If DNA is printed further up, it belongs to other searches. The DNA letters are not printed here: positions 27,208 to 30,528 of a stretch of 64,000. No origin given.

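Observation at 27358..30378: Tandem-duplicated, single-chain PilB/GspE secretion ATPase (1006 aa) with no other pilus or secretion genes nearby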

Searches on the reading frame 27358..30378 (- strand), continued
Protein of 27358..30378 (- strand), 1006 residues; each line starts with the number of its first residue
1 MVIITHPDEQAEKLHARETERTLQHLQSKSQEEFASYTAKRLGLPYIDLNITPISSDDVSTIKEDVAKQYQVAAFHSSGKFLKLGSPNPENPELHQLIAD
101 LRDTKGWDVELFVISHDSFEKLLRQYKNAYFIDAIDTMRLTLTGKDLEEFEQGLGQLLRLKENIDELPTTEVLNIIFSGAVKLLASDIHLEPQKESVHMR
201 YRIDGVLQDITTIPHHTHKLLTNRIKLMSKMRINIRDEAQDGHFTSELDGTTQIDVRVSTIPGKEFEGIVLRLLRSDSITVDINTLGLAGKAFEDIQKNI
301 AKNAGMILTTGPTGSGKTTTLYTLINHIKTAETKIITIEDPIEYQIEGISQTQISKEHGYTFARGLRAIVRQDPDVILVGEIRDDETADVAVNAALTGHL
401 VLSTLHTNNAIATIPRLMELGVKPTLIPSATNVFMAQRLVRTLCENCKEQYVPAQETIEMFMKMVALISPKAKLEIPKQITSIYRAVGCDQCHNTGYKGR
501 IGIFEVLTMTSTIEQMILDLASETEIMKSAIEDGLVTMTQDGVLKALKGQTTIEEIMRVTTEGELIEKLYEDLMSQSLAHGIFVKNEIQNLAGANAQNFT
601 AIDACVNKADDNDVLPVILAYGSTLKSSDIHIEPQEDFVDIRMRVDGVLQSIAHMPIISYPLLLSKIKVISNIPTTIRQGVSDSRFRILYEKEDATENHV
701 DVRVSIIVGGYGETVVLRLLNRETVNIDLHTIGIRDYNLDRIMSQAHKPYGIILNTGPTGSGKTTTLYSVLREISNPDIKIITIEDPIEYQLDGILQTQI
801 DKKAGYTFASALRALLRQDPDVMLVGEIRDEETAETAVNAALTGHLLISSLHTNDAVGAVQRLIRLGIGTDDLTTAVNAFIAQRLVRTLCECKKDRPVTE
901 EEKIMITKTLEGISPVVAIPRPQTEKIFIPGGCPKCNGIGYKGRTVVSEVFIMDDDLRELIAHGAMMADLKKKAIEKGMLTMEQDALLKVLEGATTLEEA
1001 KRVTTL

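Call 60: find_encoding_contigs(protein=P0145, flank=10000, max_places=1)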
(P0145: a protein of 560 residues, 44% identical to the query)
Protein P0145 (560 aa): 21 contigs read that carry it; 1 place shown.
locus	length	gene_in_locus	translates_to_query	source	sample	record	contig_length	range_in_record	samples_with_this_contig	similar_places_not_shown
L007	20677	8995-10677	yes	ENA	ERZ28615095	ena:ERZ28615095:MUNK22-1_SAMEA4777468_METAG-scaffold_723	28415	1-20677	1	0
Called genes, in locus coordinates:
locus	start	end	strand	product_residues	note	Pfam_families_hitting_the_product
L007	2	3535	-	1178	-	?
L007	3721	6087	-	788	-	PF13620:CarboxypepD_reg (weak)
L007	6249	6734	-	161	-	PF02367:TsaE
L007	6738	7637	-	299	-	PF02673:BacA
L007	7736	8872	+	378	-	PF01368:DHH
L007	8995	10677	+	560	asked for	PF05157:MshEN, PF00437:T2SSE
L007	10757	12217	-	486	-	PF00515:TPR_1 (faint), PF07719:TPR_2 (faint), PF13181:TPR_8 (faint), PF23914:TPR_CcmH_CycH, PF13432:TPR_16, PF13424:TPR_12 (weak), PF12895:ANAPC3, PF13432:TPR_16 (weak), +5 more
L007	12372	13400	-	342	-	PF00814:TsaD, PF22521:HypF_C_2 (weak)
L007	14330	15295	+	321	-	PF01699:Na_Ca_ex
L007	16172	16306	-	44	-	PF01527:HTH_Tnp_1 (faint)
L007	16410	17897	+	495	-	PF01408:GFO_IDH_MocA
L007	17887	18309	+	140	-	PF00293:NUDIX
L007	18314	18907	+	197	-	PF02223:Thymidylate_kin (faint)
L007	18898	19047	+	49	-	-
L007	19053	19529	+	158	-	PF00383:dCMP_cyt_deam_1, PF14437:MafB19-deam, PF14439:Bd3614-deam (weak)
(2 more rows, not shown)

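Call 61: find_encoding_contigs(protein=P0163, flank=10000, max_places=1)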
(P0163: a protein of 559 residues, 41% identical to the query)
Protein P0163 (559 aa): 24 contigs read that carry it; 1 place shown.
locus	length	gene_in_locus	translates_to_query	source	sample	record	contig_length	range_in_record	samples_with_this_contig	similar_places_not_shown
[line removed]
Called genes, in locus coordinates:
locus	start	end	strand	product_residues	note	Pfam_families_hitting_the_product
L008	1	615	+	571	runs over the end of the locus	PF12846:AAA_10 (weak), PF19044:P-loop_TraG, PF01935:DUF87 (weak), PF19044:P-loop_TraG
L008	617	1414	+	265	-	-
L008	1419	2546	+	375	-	PF26549:Tricorn_N (weak)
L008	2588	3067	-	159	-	PF13083:KH_KhpA-B (weak), PF01424:R3H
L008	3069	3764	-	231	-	PF02096:60KD_IMP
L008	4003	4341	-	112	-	PF00825:Ribonuclease_P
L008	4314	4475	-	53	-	-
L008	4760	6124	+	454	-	PF11638:DnaA_N, PF01695:IstB_IS21, PF00308:Bac_DnaA, PF00004:AAA (weak), PF08299:Bac_DnaA_C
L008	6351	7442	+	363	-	PF00712:DNA_pol3_beta, PF02767:DNA_pol3_beta_2, PF02768:DNA_pol3_beta_3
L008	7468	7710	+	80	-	-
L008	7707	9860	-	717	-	PF00912:Transgly, PF00905:Transpeptidase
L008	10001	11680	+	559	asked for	PF25199:nSTAND_NTPase5 (faint), PF00437:T2SSE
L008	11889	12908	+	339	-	PF06068:TIP49 (weak), PF05496:RuvB_N, PF00004:AAA, PF07728:AAA_5, PF17864:AAA_lid_4, PF05491:WHD_RuvB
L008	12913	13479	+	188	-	PF20772:TACO1_YebC_N, PF01709:Transcrip_reg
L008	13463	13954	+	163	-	PF02075:RuvC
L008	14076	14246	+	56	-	-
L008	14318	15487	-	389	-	PF00579:tRNA-synt_1b, PF01479:S4 (weak)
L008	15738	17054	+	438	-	PF08529:NusA_N, PF13184:KH_NusA_1st, PF26594:KH_NusA_2nd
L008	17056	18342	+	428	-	PF05697:Trigger_N, PF00254:FKBP_C, PF05698:Trigger_C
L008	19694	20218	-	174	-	-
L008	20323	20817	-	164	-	-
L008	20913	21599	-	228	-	PF04218:CENP-B_N (faint), PF13384:HTH_23 (weak)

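Call 62: find_encoding_contigs(protein=P0139, flank=10000, max_places=1)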
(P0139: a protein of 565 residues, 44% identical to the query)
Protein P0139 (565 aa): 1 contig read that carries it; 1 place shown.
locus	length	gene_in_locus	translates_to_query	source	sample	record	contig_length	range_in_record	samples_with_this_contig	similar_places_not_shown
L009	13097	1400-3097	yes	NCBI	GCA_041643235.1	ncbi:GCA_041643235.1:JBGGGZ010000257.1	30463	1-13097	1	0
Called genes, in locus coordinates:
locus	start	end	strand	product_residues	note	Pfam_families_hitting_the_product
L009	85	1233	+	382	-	PF01368:DHH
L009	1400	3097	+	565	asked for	PF05157:MshEN (weak), PF00437:T2SSE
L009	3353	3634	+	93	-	-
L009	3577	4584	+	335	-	PF05496:RuvB_N, PF07728:AAA_5 (faint), PF00004:AAA, PF17864:AAA_lid_4, PF05491:WHD_RuvB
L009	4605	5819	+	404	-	PF18895:T4SS_pilin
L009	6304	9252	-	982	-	PF00912:Transgly, PF00905:Transpeptidase, PF17957:Big_7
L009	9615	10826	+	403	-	PF00579:tRNA-synt_1b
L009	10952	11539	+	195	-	-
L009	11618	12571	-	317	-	-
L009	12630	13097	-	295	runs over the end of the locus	PF00480:ROK, PF02685:Glucokinase (faint)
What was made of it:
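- The nearest single-module PilBs (P0145, P0163, P0139) occupy the same locus, tsaE / DHH / pilB / ruvB / yebC / ruvC (calls 60-62).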

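Call 69: find_related_loci(query=window:27358-30378:-, collection=genome_contigs, flank=10000)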
Query window:27358-30378:- (1006 aa) in genome_contigs; peptide patterns used: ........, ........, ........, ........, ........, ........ (x = any residue, [..] = any of these).
99 stretches matched a pattern; 11 encode a relative of the query (tblastn E <= 1e-3); 11 distinct loci.
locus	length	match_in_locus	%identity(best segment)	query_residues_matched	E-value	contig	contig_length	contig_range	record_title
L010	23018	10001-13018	88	1-1006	0e+0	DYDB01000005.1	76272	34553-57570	MAG TPA_asm: Micavibrio sp. isolate IMS_BF-2 NODE_24_length_76280_cov_47.7756, whole genome shotgun sequence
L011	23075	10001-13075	78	1-1006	0e+0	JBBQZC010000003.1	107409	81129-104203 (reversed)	MAG: Candidatus Moraniibacteriota bacterium isolate Co_metawrap_2195 Cmw_2195_k141_28203325_length_107409_cov_18.9987, w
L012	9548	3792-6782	79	12-1006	0e+0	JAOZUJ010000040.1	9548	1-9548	MAG: Candidatus Moraniibacteriota bacterium isolate GMC8.concoct.3 GMC8_7377_length_9548_cov_9.576846, whole genome shot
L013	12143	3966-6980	77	1-1006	0e+0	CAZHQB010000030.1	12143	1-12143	MAG TPA_asm: uncultured Micavibrio sp. isolate SRP163575_co1_39 genome assembly, contig: NODE_11520_length_12143_cov_8.8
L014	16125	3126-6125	77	6-1006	0e+0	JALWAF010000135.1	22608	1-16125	MAG: Candidatus Moraniibacteriota bacterium isolate T10_metabat2_scaf2bin.006 T10_NODE_561_length_22608_cov_4.659713, wh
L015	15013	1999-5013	76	1-1006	0e+0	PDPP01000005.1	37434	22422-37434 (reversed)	MAG: Candidatus Moraniibacteriota bacterium isolate DOLZORAL124_35_17 DolZOral124_scaffold_1637, whole genome shotgun se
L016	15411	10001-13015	78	1-1006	0e+0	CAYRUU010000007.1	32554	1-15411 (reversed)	MAG TPA_asm: uncultured Micavibrio sp. isolate SRP294416_co3_303 genome assembly, contig: NODE_1661_length_32554_cov_6.9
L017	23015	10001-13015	78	1-1006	0e+0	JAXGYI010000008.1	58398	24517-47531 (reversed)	MAG: Candidatus Moraniibacteriota bacterium isolate AnMBR.bin51 bin51_8, whole genome shotgun sequence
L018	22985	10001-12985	75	12-1006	0e+0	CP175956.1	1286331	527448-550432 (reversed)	MAG: Candidatus Moraniibacteriota bacterium isolate MKparc2 chromosome, complete genome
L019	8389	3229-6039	74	1-1006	0e+0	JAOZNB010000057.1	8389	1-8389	MAG: Candidatus Moraniibacteriota bacterium isolate GMC4_bin_51 GMC4_13752_length_8389_cov_9.110271, whole genome shotgu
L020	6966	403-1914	32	32-1002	1e-72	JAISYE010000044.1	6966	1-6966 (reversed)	MAG: Clostridiales bacterium isolate Nc350_bin216 k119_3901785, whole genome shotgun sequence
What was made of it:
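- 10 Moraniibacteriota species genomes, including the complete chromosome CP175956.1 (call 69).
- Tried and rejected: The genome scan used family-specific peptides and returned only the orthologous loci (call 69).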

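Call 80: find_encoding_contigs(protein=P0128, flank=10000, max_places=1)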
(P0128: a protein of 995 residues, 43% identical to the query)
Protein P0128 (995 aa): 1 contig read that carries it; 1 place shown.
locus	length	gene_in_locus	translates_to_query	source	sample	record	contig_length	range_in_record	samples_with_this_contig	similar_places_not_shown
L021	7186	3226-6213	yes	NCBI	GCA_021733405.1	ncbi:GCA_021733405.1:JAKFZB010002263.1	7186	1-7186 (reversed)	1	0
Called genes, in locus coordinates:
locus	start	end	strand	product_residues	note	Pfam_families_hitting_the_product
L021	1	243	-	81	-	?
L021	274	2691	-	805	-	PF02739:5_3_exonuc_N, PF01367:5_3_exonuc, PF00476:DNA_pol_A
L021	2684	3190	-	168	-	PF02367:TsaE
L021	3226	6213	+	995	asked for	PF00437:T2SSE, PF20720:nSTAND3 (faint), PF02399:Herpes_ori_bp (faint), PF25199:nSTAND_NTPase5 (faint), PF02492:cobW (faint), PF13173:AAA_14 (faint), PF13401:AAA_22 (faint), PF00437:T2SSE, +1 more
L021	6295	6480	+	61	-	-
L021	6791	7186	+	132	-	?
